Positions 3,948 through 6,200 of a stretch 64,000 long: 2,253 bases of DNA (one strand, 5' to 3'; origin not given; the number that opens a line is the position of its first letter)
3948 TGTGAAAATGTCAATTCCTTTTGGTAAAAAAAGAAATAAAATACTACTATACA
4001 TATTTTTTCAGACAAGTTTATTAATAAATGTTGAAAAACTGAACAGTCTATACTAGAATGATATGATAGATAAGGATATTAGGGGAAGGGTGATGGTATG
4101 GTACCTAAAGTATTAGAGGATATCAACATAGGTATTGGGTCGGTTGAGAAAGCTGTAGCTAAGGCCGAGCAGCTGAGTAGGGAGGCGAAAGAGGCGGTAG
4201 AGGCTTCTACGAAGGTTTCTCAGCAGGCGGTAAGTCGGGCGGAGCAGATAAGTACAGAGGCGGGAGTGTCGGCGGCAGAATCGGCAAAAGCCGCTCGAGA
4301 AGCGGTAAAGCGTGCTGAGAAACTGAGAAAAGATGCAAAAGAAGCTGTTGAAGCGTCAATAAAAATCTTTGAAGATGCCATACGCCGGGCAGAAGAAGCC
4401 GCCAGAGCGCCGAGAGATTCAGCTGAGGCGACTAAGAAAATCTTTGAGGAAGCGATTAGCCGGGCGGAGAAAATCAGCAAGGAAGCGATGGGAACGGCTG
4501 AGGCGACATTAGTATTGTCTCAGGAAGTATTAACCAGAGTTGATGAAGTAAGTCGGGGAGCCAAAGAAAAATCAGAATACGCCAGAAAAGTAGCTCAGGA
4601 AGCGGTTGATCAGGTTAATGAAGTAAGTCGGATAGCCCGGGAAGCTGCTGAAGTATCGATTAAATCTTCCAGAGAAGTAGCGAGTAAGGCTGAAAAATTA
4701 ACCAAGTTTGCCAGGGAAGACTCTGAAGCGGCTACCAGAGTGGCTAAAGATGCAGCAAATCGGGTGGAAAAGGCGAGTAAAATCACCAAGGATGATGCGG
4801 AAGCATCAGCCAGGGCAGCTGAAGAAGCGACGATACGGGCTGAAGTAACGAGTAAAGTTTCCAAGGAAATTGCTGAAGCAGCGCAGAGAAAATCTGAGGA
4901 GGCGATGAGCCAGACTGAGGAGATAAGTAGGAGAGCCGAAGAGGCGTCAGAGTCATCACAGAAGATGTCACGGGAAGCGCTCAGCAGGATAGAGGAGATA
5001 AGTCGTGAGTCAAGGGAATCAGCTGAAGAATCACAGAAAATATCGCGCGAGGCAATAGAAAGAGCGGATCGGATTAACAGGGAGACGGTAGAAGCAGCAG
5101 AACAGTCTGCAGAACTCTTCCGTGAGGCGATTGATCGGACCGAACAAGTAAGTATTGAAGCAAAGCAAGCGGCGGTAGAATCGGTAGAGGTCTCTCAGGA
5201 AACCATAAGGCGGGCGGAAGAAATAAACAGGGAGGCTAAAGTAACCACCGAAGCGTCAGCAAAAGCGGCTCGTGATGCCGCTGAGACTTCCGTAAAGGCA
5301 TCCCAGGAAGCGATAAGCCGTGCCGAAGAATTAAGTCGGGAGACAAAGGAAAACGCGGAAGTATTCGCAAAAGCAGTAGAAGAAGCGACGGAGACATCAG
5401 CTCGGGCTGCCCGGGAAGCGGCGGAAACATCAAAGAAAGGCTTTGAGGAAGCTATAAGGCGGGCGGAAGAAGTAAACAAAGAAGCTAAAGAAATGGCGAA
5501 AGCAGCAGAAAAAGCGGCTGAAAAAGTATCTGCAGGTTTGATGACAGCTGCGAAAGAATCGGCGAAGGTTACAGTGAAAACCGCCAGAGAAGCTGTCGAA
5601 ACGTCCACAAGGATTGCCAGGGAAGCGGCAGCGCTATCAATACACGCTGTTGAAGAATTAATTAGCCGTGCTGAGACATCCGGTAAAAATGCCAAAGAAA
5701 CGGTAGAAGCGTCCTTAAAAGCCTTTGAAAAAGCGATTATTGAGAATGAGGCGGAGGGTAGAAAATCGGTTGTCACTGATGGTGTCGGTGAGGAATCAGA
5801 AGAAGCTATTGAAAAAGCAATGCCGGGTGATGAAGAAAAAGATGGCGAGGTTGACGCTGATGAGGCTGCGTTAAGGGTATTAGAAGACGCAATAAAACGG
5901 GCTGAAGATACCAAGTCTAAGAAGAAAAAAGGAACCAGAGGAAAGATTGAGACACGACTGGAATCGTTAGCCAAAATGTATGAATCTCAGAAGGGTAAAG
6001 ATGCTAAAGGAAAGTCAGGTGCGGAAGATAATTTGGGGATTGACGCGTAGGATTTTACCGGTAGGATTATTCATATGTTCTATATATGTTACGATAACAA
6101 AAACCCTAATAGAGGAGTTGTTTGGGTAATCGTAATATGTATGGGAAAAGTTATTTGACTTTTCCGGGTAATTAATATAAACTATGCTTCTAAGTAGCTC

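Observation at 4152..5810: Metronomic 25-residue repeat with 11-residue quantised insertions in the 650-aa protein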

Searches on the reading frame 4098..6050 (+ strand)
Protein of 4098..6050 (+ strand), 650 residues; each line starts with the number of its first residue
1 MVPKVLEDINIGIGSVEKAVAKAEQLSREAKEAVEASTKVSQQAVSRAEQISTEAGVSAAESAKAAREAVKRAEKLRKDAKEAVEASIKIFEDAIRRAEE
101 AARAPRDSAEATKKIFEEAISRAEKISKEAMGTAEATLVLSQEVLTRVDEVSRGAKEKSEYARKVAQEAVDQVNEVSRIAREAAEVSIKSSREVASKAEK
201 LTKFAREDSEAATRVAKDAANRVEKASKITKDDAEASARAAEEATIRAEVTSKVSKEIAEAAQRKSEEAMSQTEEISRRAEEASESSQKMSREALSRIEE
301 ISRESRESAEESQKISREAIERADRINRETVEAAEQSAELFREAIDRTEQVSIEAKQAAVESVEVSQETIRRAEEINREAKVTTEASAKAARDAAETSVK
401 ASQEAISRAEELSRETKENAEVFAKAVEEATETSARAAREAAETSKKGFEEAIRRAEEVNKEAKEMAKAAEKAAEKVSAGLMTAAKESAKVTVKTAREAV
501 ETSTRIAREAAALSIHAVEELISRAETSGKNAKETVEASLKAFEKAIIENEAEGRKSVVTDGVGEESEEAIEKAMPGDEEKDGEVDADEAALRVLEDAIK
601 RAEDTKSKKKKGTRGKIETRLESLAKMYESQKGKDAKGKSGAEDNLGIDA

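Call 4: search_protein_families(library=pfam, proteins=[window:4098-6050:+], max_evalue=0.1)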
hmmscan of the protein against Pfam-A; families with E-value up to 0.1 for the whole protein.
window:4098-6050:+ (650 aa): 2 families
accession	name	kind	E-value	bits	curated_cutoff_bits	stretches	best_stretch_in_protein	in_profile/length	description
PF09361.15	Phasin_2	-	0.00042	20.9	24.9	2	102-189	4-94/100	Phasin protein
PF10157.14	BORCS6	-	0.0085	16.7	35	0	383-418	47-82/101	BLOC-1-related complex sub-unit 6 C-terminal helix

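Call 5: search_protein_families(library=ncbifam, proteins=[window:4098-6050:+], max_evalue=0.1)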
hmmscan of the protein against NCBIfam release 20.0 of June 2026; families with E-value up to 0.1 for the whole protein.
window:4098-6050:+ (650 aa): 0 families

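Call 8: find_homologous_proteins(query=window:4098-6050:+, max_evalue=0.00001)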
Query window:4098-6050:+: 8000 candidates shared short words with the query, none scored E <= 0.00001.

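Call 31: search_protein_representatives(protein=window:4098-6047:+)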
Query: 650 residues. Proteins with E-value up to 0.001 (for the whole library): 48; up to 1e-10: 5; up to 1e-30: 1. The best 48 are listed.
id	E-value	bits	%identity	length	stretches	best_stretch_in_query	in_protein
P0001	2.9e-31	125.5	45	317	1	388-648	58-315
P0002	1.3e-13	67.3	40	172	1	481-639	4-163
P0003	1.2e-11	60.8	37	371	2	175-467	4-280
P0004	1.4e-11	60.6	38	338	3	18-164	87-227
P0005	2.6e-11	59.7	36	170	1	492-642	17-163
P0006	2.8e-10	56.3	49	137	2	493-573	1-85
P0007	1.1e-09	54.3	42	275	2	18-133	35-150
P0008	1.2e-09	54.3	48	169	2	385-465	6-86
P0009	1.5e-09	53.9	46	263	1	3-104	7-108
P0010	4.3e-09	52.4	46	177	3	385-467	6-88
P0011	1.2e-08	50.9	32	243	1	266-484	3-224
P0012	3.4e-08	49.5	45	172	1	4-94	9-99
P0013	5.3e-08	48.8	42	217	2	342-455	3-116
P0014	5.6e-08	48.7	40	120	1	532-644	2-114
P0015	9.4e-08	48.0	41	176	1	4-96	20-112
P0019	2.2e-07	46.8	34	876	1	19-343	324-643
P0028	4.7e-06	42.4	26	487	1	72-465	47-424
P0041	2.2e-04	36.9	34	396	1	331-503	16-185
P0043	3.1e-04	36.4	35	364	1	56-313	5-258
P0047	5.1e-04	35.7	40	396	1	80-195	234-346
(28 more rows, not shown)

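Call 33: search_protein_families(library=pfam, proteins=[P0019, P0028, P0003, P0004, P0041, P0043, P0047, P0001], max_evalue=0.01)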
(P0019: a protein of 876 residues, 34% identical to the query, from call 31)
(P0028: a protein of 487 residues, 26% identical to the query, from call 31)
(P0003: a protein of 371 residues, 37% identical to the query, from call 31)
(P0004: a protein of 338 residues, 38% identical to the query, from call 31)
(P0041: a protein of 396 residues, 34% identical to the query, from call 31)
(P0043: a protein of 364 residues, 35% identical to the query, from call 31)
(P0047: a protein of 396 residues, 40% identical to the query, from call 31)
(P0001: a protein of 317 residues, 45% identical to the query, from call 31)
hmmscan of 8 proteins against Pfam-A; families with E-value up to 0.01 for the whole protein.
P0019 (876 aa): 8 families
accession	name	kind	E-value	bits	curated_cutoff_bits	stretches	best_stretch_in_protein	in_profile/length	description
PF02518.31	HATPase_c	-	7.7e-31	107.3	26.4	1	764-872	2-110/111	Histidine kinase-, DNA gyrase B-, and HSP90-like ATPase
PF00512.31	HisKA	-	1.6e-15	57.4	26.9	1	651-712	2-61/66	His Kinase A (phospho-acceptor) domain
PF00989.32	PAS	-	2.3e-07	31.2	22.6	1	169-213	2-46/113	PAS fold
PF13188.13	PAS_8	-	2.5e-07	30.8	21.8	1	169-216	2-50/65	PAS domain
PF08448.16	PAS_4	-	1.8e-05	25.3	23.1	1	175-217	2-45/110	PAS fold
PF13426.13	PAS_9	-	0.00065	20.4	27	1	178-261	1-102/103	PAS domain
PF00072.30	Response_reg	-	0.0014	19.2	30.2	1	54-133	23-101/111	Response regulator receiver domain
PF24820.1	Diguanyl_cycl_sensor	-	0.0028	18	28.1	0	174-212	2-40/109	Diguanylate cyclase-like sensor domain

P0028 (487 aa): 2 families
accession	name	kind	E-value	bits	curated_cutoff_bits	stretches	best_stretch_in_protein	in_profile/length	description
PF07464.16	ApoLp-III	-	0.00091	19.8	36.3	0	295-369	15-84/146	Apolipophorin-III precursor (apoLp-III)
PF17875.7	RPA43_OB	-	0.007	17.2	27.6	1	15-108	12-81/115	RPA43 OB domain in RNA Pol I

P0003 (371 aa): 1 family
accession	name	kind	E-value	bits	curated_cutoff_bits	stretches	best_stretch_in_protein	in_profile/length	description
PF10157.14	BORCS6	-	0.0063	17.1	35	0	54-122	20-84/101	BLOC-1-related complex sub-unit 6 C-terminal helix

P0004 (338 aa): 0 families

P0041 (396 aa): 0 families

P0043 (364 aa): 0 families

P0047 (396 aa): 11 families
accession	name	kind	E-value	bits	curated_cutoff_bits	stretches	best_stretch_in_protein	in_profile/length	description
PF13426.13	PAS_9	-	1.2e-20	74.2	27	1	92-192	3-103/103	PAS domain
PF00989.32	PAS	-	1.4e-13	51.3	22.6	1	81-190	2-113/113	PAS fold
PF08447.18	PAS_3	-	8.1e-13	48.9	25.6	1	103-186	2-88/89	PAS fold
PF08448.16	PAS_4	-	1.9e-11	44.6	23.1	1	86-194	1-109/110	PAS fold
PF13188.13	PAS_8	-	1.1e-08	35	21.8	1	80-141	1-61/65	PAS domain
PF00512.31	HisKA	-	0.00014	22.3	26.9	1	212-263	5-44/66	His Kinase A (phospho-acceptor) domain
PF08670.17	MEKHLA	-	0.00028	21.2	23.7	1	78-170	26-119/143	MEKHLA domain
PF09731.14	Mitofilin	-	0.002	17.6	27.4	1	245-349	95-202/614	Mitochondrial inner membrane protein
PF14598.12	PAS_11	-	0.0022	18.4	25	1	97-167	9-79/109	PAS domain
PF05262.16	Borrelia_P83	-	0.0057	15.6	33.6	1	230-344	193-311/489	Borrelia P83/100 protein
PF22251.1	PFF1_TM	-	0.0065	16.5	32.3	1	249-367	141-248/300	Vacuolar membrane protease, transmembrane domain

P0001 (317 aa): 5 families
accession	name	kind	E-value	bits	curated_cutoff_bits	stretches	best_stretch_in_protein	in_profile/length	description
PF00106.31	adh_short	-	6.8e-08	32.7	26.6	1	3-70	3-73/195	short chain dehydrogenase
PF01370.27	Epimerase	-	4.8e-07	29.9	20.9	1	3-67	1-62/240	NAD dependent epimerase/dehydratase family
PF01073.25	3Beta_HSD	-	3.7e-06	26.6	22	1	4-67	1-66/280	3-beta hydroxysteroid dehydrogenase/isomerase family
PF09728.14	Taxilin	-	0.0007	19.3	30.3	1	26-220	33-222/302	Myosin-like coiled-coil protein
PF16363.11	GDP_Man_Dehyd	-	0.0014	18.5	27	1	4-67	1-73/332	GDP-mannose 4,6 dehydratase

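Call 34: predict_structure(protein=window:4098-6047:+)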
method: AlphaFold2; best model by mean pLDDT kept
length: 650 residues; sequences in the alignment: 1
mean_pLDDT: 64.1   pTM: 0.32
mean pLDDT of the five models: 64.1, 58.7, 56.4, 56.0, 54.2
residues with pLDDT >= 90: 0; 70-90: 276; 50-70: 230; < 50: 144
segments of 3 or more residues with pLDDT < 50: 1-6, 380-384, 445-449, 479-515, 517-519, 524-529, 546-587, 602-611, 631-650
pLDDT, mean of each block of 10 residues (from residue 1): 48 65 80 86 82 66 74 79 80 73 58 72 80 83 83 77 75 75 76 78 82 82 74 80 84 82 80 78 74 73 65 62 70 68 67 59 58 56 50 63 67 71 70 64 50 61 64 52 38 38 43 47 47 53 48 34 39 40 44 60 45 57 62 40 34
secondary structure, 60 per line:
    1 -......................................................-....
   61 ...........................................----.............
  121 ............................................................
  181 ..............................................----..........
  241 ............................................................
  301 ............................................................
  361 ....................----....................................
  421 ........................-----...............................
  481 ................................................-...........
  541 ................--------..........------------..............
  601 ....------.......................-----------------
elements in order (helices of 4 or more, strands of 3 or more residues): H2-55 H57-103 H108-226 H231-380 H385-444 H450-528 H530-556 H565-574 H587-604 H611-633

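Call 35: find_encoding_contigs(protein=P0028, flank=6000, max_places=4)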
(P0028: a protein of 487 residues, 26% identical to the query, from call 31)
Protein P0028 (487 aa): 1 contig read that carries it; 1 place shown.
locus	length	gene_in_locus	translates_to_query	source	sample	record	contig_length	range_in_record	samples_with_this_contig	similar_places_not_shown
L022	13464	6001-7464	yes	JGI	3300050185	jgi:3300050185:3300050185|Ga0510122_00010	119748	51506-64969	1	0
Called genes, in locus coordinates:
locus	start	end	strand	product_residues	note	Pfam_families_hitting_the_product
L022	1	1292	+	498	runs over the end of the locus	-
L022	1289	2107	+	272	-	PF06605:Prophage_tail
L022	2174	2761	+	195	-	-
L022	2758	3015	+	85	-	-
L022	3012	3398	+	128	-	PF18022:Lectin_C_term (weak), PF18021:Agglutinin_C (weak)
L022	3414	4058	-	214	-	PF01936:NYN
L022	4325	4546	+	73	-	-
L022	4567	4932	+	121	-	PF15919:HicB_lk_antitox (faint), PF05534:HicB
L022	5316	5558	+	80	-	-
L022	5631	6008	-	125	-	PF01042:Ribonuc_L-PSP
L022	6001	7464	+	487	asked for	-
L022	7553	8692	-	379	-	PF00091:Tubulin, PF21011:CetZ_C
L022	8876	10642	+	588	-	PF02463:SMC_N, PF13476:AAA_23 (weak), PF13555:AAA_29 (weak)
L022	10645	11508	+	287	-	PF00892:EamA, PF03151:TPT, PF00892:EamA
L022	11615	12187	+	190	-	-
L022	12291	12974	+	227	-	PF00072:Response_reg, PF00486:Trans_reg_C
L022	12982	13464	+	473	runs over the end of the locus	PF00672:HAMP, PF00512:HisKA, PF02518:HATPase_c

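Call 36: find_encoding_contigs(protein=P0003, flank=6000, max_places=4)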
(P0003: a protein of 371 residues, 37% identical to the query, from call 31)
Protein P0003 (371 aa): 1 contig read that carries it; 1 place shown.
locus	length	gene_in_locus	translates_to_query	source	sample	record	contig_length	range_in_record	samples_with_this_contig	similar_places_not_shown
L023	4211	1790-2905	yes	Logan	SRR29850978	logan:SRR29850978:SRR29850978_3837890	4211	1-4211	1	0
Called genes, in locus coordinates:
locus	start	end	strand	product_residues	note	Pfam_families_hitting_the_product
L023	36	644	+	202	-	PF01613:Flavin_Reduct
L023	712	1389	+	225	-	PF01613:Flavin_Reduct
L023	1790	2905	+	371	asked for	-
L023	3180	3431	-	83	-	-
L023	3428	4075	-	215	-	PF00881:Nitroreductase, PF14512:TM1586_NiRdase (weak)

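Call 38: search_solved_structures(query=window:4098-6047:+, max_evalue=1)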
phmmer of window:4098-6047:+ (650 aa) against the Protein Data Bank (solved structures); distinct sequences matched with E-value up to 1: 10.
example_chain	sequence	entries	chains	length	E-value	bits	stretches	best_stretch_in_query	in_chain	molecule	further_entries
4uos_A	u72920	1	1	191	6.3e-05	25.4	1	278-447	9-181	DESIGNED HELICAL BUNDLE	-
6xr1_A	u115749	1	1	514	0.00026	23.4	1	144-283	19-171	dTor_9x57R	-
5cwg_A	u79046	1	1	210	0.016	17.5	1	280-477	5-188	Designed helical repeat protein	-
5cwc_A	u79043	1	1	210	0.016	17.5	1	279-477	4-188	Designed helical repeat protein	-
4tql_A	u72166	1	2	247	0.017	17.4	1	271-428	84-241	Three helix bundle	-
9jm2_B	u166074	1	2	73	0.02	17.2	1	63-372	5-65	LRO-C2-35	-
8qai_A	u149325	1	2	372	0.036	16.3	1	390-497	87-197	sc-CC-7-LI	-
9jm3_B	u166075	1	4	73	0.041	16.2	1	61-126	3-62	LRO-C2-35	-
8gl3_A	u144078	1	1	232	0.75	12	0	209-374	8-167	pRLB-519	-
8gel_A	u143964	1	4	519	0.91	11.7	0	45-495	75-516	sC4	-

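Call 40: find_encoding_contigs(protein=P0004, flank=6000, max_places=4)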
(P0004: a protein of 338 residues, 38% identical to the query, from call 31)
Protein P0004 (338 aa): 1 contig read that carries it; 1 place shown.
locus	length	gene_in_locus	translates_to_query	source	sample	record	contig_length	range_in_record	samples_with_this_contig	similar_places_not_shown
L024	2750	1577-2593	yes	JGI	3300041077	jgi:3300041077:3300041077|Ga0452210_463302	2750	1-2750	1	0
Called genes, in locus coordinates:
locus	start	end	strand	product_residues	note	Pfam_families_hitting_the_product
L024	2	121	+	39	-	?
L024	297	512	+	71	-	PF00376:MerR (weak), PF12728:HTH_17, PF13411:MerR_1 (weak)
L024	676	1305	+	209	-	-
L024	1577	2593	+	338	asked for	-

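Call 41: find_encoding_contigs(protein=P0041, flank=6000, max_places=4)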
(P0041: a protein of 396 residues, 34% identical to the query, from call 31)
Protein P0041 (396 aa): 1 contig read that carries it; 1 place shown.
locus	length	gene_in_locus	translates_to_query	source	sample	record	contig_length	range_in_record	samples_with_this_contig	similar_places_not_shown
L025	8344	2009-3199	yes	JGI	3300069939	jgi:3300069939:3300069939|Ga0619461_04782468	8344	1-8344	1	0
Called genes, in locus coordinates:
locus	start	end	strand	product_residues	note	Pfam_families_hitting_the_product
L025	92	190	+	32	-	-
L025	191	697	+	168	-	PF13473:Cupredoxin_1 (faint), PF00127:Copper-bind (weak)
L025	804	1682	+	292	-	PF06841:Phage_T4_gp19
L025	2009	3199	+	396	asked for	-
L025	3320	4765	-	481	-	PF12801:Fer4_5 (weak)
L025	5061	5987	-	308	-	-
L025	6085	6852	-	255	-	PF18761:Heliorhodopsin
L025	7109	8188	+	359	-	-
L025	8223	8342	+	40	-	?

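Call 42: fold_search(model_id=the predicted structure, library=pdb)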
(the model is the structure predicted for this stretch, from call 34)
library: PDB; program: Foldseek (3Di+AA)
matches with E <= 10: 44; with E <= 0.001: 0
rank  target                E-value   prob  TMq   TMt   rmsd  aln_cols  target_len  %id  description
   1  9a65_A                2.4e-01  0.18  0.13  0.15  109.6       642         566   12  Integrative model of YVAQ-MCPB by crosslinking MS and deep learning (released 2024-09-18)
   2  8ga7                  3.0e-01  0.28  0.14  0.18  51.5       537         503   20  Geometrically programmable nanomaterial construction using regularized protein building blocks (released 2024-03-13)
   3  8w20_A                5.4e-01  0.13  0.12  0.11  60.5       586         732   18  Umb1 umbrella toxin particle (released 2024-04-17)
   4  8ga6                  1.1e+00  0.15  0.14  0.18  53.7       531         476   20  Geometrically programmable nanomaterial construction using regularized protein building blocks (released 2024-03-13)
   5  8snb_8K               1.5e+00  0.54  0.19  0.33  12.8       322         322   13  atomic model of sea urchin sperm doublet microtubule (48-nm periodicity) (released 2023-06-28)
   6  2ch7_B                1.5e+00  0.35  0.18  0.33  35.6       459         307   14  Crystal structure of the cytoplasmic domain of a bacterial chemoreceptor from Thermotoga maritima (released 2006-04-18)
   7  9a65_B                1.9e+00  0.38  0.20  0.19  37.1       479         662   12  Integrative model of YVAQ-MCPB by crosslinking MS and deep learning (released 2024-09-18)
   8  8c5v_I                2.6e+00  0.08  0.14  0.17  92.9       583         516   11  Chemotaxis core signalling unit from E protein lysed E. coli cells (released 2023-09-13)
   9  9a69_B                2.9e+00  0.28  0.20  0.20  33.6       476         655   14  Integrative model of MCPB-MCPC by crosslinking MS and deep learning (released 2024-09-18)
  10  1cii                  3.0e+00  0.12  0.17  0.18  21.9       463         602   12  COLICIN IA (released 1998-01-14)
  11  9exz_B                3.2e+00  0.08  0.11  0.13  50.0       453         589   13  Efficient and scalable protein design using a relaxed sequence space (released 2024-10-16)
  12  6z9l_A                3.2e+00  0.03  0.09  0.08  72.1       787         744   12  Enterococcal PrgA (released 2020-09-16)
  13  6zzh_AAA              3.8e+00  0.06  0.10  0.15  45.3       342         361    9  Structure of soluble SmhB crystal form 2 of the tripartite alpha-pore forming toxin, Smh, from Serratia marcescens. (released 2021-03-31)
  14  8a3k                  4.0e+00  0.41  0.09  0.44  25.2       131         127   17  X-ray crystal structure of a de novo designed single-chain antiparallel 4-helix coiled-coil bundle, sc-apCC-4 (released 2022-10-05)
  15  7a0g_HHH              4.0e+00  0.08  0.10  0.18  25.1       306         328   13  Structure of the SmhB pore of the tripartite alpha-pore forming toxin, Smh, from Serratia marcescens. (released 2021-03-31)
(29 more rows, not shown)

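Call 74: find_encoding_contigs(protein=P0019, flank=5000, max_places=2)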
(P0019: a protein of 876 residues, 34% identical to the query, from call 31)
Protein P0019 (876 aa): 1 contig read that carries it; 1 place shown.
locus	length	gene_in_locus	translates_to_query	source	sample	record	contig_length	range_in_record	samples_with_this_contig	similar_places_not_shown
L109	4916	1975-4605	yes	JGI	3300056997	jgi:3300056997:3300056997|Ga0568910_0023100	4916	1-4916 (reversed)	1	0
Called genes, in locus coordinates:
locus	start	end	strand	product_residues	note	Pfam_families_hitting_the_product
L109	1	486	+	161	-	?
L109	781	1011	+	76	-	PF12728:HTH_17, PF00376:MerR (weak), PF13411:MerR_1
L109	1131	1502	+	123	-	PF07963:N_methyl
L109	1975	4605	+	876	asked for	PF00989:PAS (weak), PF08448:PAS_4 (weak), PF13188:PAS_8 (weak), PF00512:HisKA, PF02518:HATPase_c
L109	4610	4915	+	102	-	?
